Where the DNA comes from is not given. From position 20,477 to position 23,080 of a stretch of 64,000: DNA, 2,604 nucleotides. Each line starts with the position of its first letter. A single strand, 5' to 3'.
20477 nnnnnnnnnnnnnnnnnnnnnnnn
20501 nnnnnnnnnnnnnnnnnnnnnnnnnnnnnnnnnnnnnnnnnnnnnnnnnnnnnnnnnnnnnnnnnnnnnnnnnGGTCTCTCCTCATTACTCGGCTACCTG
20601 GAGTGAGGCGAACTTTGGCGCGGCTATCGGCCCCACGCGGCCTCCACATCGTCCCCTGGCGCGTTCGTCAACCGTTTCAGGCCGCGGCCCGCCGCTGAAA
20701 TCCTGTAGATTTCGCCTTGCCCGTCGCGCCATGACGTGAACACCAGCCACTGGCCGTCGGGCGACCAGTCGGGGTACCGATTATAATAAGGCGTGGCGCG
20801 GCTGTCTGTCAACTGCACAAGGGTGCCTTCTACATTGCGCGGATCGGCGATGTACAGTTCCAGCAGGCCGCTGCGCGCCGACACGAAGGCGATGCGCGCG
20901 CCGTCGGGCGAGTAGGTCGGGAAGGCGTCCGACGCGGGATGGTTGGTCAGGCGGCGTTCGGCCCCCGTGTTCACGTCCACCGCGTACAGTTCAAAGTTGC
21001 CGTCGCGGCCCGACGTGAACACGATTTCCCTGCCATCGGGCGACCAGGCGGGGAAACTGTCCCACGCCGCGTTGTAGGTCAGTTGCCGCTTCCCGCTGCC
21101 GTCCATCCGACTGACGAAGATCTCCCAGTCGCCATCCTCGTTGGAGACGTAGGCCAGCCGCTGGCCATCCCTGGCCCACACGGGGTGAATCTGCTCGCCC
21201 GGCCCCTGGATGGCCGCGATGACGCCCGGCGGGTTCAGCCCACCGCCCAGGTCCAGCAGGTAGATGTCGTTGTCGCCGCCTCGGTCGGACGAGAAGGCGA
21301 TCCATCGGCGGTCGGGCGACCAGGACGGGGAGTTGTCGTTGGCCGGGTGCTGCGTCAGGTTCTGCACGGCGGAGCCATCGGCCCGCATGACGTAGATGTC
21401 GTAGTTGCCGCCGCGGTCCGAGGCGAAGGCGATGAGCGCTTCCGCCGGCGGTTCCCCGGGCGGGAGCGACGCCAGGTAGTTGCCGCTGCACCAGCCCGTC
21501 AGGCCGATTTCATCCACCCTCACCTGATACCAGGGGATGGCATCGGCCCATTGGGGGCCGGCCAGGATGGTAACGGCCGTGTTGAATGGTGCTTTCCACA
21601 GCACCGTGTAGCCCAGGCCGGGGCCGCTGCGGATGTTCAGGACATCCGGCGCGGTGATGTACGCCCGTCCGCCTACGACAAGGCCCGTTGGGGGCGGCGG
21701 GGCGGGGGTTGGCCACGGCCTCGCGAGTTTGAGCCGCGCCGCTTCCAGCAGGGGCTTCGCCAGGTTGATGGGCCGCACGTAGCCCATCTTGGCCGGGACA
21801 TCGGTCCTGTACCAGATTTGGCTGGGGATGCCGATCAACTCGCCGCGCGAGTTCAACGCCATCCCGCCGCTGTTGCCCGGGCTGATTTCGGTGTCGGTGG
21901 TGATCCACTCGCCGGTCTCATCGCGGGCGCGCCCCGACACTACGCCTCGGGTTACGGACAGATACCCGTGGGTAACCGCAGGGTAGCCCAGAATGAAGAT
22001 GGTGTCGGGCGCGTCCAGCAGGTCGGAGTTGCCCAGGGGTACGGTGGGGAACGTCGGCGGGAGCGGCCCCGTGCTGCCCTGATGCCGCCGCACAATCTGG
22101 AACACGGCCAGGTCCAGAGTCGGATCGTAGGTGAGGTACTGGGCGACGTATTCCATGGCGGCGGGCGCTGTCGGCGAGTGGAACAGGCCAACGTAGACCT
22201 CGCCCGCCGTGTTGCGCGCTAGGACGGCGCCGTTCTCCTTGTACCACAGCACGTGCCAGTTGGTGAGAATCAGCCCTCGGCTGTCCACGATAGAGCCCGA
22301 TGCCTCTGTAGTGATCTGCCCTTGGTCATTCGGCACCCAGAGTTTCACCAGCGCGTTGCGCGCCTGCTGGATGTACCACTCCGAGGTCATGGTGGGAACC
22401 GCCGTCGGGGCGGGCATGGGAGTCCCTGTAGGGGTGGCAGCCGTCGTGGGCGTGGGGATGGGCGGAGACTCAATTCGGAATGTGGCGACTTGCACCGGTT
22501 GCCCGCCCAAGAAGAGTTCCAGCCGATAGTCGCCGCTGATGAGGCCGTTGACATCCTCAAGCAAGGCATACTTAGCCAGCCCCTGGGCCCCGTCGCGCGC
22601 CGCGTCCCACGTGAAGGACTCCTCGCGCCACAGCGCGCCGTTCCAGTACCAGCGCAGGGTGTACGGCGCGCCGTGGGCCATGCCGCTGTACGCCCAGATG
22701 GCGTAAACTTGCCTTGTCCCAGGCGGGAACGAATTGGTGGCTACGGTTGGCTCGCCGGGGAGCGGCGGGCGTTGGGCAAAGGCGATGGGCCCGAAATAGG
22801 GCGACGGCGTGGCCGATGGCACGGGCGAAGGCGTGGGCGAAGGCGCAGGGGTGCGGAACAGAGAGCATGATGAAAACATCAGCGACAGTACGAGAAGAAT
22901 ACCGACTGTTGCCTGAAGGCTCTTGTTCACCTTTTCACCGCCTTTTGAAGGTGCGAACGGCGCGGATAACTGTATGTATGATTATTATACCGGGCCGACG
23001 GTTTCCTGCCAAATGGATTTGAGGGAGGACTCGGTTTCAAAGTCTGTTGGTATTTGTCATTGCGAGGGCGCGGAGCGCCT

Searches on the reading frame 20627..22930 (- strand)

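Call 43: search_protein_families(library=pfam, proteins=[window:20627-22930:-], max_evalue=0.01)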
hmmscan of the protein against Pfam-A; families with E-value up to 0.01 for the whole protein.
window:20627-22930:- (768 aa): 9 families
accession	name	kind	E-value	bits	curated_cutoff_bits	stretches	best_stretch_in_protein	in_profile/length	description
PF07676.18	PD40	-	1.6e-55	184.4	20.9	5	524-557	3-37/38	WD40-like Beta Propeller Repeat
PF13365.12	Trypsin_2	-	5.6e-24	86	27.6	1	210-368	1-144/144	Trypsin-like peptidase domain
PF00930.27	DPPIV_N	-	8.7e-12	44.9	22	1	647-722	24-93/354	Dipeptidyl peptidase IV (DPP IV) N-terminal region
PF08239.17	SH3_3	-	4e-08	33.7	27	1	429-486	1-53/54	Bacterial SH3 domain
PF00089.32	Trypsin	-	1.8e-07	31.7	20.6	1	208-390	25-215/220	Trypsin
PF25174.1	Beta-prop_THOC3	-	4.3e-07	29.7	305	1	585-744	10-158/272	THOC3 beta-propeller domain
PF14583.12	Pectate_lyase22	-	8.2e-05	21.9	30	0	629-685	43-100/386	Oligogalacturonate lyase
PF00400.38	WD40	-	0.0019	19.1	27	0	533-556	15-35/39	WD domain, G-beta repeat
PF10459.15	Peptidase_S46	-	0.0027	16.9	22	0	345-368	626-649/698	Peptidase S46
